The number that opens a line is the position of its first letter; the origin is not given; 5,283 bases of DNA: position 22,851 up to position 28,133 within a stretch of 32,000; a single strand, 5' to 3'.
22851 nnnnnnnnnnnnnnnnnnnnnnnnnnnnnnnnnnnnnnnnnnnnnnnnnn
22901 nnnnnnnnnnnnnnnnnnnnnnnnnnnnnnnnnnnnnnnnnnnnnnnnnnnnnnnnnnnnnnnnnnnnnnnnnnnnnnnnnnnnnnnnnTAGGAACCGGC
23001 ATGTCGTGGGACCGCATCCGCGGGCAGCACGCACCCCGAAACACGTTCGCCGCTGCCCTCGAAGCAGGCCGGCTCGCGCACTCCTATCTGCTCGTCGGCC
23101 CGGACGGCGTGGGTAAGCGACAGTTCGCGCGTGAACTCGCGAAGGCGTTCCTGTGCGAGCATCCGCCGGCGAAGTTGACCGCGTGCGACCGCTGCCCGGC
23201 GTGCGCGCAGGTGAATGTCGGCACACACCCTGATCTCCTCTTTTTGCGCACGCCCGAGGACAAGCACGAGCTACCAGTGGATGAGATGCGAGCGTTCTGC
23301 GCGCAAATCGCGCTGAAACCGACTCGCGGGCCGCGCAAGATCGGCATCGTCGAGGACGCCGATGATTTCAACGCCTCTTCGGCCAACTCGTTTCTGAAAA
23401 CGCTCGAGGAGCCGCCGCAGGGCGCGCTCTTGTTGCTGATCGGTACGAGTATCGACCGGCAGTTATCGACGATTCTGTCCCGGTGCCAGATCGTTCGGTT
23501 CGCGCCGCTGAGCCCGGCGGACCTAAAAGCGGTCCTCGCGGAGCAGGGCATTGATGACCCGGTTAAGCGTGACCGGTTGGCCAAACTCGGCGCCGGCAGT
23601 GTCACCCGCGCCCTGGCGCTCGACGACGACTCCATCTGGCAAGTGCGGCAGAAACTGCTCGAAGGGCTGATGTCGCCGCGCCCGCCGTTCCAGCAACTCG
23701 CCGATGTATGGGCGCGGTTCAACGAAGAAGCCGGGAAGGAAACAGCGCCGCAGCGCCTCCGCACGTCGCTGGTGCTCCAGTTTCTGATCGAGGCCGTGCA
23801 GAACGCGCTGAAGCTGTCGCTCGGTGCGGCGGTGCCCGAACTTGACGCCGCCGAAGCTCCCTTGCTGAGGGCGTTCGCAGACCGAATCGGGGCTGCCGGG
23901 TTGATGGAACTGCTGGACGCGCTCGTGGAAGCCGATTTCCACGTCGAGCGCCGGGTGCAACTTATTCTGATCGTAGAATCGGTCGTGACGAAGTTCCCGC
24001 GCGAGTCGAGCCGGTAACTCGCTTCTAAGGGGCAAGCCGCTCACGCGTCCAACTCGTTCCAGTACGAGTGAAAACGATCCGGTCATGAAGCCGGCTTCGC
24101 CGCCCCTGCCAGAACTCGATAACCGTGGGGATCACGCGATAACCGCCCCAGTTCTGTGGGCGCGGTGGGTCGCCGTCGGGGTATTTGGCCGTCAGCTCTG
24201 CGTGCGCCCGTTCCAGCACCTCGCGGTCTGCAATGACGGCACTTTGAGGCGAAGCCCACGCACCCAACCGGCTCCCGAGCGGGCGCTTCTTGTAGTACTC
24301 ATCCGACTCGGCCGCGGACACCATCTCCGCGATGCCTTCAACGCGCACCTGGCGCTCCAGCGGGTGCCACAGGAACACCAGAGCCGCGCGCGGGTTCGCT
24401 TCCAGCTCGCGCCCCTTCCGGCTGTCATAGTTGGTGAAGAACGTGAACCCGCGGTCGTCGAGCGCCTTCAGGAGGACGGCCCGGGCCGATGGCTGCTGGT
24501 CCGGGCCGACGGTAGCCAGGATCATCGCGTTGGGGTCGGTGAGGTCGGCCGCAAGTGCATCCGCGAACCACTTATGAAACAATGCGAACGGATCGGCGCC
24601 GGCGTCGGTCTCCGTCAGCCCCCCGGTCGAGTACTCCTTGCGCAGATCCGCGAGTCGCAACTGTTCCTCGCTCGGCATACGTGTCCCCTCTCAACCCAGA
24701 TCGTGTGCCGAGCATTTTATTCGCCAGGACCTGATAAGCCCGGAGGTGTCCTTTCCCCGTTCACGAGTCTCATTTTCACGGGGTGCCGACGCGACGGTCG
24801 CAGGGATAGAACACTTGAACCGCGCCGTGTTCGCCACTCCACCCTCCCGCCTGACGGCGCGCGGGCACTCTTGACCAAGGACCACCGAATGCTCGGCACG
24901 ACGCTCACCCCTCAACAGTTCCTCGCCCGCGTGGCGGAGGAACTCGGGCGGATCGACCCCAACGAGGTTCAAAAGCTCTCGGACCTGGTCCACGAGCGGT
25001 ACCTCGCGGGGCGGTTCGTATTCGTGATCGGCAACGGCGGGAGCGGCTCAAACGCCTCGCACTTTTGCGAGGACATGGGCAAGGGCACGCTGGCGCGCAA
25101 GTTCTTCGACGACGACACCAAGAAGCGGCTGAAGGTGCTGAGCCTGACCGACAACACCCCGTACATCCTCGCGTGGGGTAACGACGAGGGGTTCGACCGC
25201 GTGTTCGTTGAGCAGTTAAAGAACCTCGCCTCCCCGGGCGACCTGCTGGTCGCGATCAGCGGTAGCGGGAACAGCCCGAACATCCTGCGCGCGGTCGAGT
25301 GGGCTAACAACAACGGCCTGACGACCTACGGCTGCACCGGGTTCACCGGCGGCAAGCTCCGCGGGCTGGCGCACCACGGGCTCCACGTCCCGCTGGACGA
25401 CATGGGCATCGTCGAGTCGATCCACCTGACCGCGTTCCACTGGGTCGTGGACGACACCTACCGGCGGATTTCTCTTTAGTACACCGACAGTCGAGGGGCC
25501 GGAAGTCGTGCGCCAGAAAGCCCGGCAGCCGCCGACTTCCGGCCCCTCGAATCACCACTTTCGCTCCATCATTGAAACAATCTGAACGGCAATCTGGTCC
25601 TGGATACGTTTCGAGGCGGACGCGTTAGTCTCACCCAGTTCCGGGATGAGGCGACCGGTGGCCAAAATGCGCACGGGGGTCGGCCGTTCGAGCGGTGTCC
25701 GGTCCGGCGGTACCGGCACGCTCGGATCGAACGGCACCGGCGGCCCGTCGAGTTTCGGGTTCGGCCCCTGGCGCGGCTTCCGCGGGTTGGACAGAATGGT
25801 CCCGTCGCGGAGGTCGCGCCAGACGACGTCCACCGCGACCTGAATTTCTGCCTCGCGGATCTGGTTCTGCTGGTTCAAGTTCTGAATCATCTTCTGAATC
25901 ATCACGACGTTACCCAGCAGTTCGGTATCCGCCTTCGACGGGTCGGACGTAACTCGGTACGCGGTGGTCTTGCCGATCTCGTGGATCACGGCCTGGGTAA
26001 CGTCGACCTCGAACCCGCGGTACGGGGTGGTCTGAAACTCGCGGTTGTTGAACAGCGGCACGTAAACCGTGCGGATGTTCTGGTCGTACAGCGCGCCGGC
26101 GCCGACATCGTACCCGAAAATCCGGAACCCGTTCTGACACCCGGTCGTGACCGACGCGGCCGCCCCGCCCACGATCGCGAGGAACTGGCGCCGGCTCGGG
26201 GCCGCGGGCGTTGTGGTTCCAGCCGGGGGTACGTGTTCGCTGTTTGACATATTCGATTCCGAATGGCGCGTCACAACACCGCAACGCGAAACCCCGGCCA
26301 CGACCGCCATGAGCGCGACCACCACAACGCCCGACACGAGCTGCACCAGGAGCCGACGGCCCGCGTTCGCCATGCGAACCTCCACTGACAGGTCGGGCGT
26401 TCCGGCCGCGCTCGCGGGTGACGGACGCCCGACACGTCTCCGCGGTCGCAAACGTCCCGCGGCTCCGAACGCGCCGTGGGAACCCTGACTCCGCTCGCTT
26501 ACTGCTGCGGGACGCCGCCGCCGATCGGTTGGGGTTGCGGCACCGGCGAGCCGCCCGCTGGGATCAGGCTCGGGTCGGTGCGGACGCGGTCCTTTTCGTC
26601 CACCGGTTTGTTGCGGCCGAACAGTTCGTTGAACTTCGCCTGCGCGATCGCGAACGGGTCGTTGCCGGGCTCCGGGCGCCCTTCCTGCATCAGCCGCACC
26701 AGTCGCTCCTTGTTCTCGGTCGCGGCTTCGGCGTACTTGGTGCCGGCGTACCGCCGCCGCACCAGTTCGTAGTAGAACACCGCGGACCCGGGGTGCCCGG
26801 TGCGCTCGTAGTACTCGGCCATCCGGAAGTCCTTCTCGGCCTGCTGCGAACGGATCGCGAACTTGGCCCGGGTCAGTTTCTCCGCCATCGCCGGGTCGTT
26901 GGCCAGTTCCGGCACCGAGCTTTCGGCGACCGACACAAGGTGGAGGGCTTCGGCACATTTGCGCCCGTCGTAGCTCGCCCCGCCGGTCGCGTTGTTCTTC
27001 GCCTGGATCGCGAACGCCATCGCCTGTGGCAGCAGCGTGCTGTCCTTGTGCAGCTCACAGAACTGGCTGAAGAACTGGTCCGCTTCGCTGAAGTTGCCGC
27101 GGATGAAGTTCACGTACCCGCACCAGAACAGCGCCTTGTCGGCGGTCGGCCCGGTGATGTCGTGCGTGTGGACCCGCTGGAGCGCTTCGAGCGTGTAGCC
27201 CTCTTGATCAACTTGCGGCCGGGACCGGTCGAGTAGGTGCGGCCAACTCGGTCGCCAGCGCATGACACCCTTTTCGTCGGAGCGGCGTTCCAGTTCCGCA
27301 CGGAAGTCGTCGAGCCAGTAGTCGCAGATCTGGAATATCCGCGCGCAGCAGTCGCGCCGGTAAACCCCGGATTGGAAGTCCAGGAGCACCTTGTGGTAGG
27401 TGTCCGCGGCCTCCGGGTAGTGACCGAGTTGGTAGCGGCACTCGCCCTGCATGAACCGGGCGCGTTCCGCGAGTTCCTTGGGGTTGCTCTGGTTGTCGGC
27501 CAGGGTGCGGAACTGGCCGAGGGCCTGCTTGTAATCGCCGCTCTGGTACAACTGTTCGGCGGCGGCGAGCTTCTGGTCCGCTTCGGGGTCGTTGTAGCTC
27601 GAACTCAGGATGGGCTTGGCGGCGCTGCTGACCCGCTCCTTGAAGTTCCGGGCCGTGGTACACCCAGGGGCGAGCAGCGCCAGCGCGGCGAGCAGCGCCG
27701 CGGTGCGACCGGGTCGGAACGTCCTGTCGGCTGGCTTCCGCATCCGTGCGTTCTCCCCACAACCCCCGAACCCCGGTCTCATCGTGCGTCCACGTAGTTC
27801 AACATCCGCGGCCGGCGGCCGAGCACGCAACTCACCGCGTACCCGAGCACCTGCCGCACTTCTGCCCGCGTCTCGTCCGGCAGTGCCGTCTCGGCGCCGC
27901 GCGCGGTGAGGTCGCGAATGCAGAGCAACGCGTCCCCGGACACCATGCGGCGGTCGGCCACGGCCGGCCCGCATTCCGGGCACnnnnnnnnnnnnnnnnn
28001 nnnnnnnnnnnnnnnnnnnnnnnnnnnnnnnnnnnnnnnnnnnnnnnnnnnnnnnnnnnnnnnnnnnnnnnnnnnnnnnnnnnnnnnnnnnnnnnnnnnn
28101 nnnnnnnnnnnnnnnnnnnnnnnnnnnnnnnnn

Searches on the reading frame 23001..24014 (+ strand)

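Call 22: search_protein_families(library=pfam, proteins=[window:23001-24014:+], max_evalue=0.001)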
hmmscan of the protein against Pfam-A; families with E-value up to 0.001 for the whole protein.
window:23001-24014:+ (338 aa): 1 family
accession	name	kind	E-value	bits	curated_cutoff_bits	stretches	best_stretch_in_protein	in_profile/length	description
PF13177.12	DNA_pol3_delta2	-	6.2e-44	150.3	27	1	12-170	5-160/161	DNA polymerase III, delta subunit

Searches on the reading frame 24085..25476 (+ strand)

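Call 22: search_protein_families(library=pfam, proteins=[window:24085-25476:+], max_evalue=0.001)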
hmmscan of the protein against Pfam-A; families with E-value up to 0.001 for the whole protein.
window:24085-25476:+ (464 aa): 2 families
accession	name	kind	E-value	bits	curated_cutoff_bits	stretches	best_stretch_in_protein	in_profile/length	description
PF13580.11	SIS_2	-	4.7e-13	49.8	27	1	289-419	15-138/138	SIS domain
PF01380.27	SIS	-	5.9e-05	23.3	25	1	376-438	45-107/131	SIS domain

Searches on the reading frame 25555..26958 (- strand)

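Call 79: search_protein_families(library=pfam, proteins=[window:25555-26958:-], max_evalue=0.0001)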
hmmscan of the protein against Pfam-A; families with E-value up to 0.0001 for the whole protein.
window:25555-26958:- (468 aa): 1 family
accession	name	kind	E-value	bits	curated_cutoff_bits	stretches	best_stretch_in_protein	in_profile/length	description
PF04390.17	LptE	-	1.8e-08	35.5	23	1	296-462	2-116/118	Lipopolysaccharide-assembly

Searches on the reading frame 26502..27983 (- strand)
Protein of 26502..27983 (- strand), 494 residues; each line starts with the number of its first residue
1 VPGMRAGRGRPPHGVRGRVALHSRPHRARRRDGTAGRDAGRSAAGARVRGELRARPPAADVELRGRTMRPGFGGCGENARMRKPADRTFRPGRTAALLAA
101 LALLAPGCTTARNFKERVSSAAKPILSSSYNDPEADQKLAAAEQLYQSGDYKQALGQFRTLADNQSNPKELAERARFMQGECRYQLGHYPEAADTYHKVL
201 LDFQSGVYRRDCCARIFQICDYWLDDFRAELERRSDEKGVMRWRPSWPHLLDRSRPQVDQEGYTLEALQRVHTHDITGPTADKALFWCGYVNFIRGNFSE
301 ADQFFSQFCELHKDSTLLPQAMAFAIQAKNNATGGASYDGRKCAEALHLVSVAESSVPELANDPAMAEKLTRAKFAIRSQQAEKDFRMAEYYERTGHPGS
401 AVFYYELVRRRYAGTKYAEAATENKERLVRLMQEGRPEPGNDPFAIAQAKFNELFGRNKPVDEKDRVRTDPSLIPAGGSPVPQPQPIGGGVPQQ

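Call 79: search_protein_families(library=pfam, proteins=[window:26502-27983:-], max_evalue=0.0001)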
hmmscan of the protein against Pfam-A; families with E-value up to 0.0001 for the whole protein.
window:26502-27983:- (494 aa): 5 families
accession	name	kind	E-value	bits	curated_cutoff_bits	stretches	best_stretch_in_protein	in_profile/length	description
PF07719.23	TPR_2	-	4.3e-09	36.2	27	0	175-200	3-28/34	Tetratricopeptide repeat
PF13174.12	TPR_6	-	3e-07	31.1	26.3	0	175-201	2-28/33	Tetratricopeptide repeat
PF12895.13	ANAPC3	-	4.4e-07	30.5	27.2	1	125-198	15-81/82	Anaphase-promoting complex, cyclosome, subunit 3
PF13432.12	TPR_16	-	4.5e-06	27.4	32.7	1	139-197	1-55/65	Tetratricopeptide repeat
PF13428.12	TPR_14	-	4.7e-05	24.1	23.5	0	387-414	6-33/44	Tetratricopeptide repeat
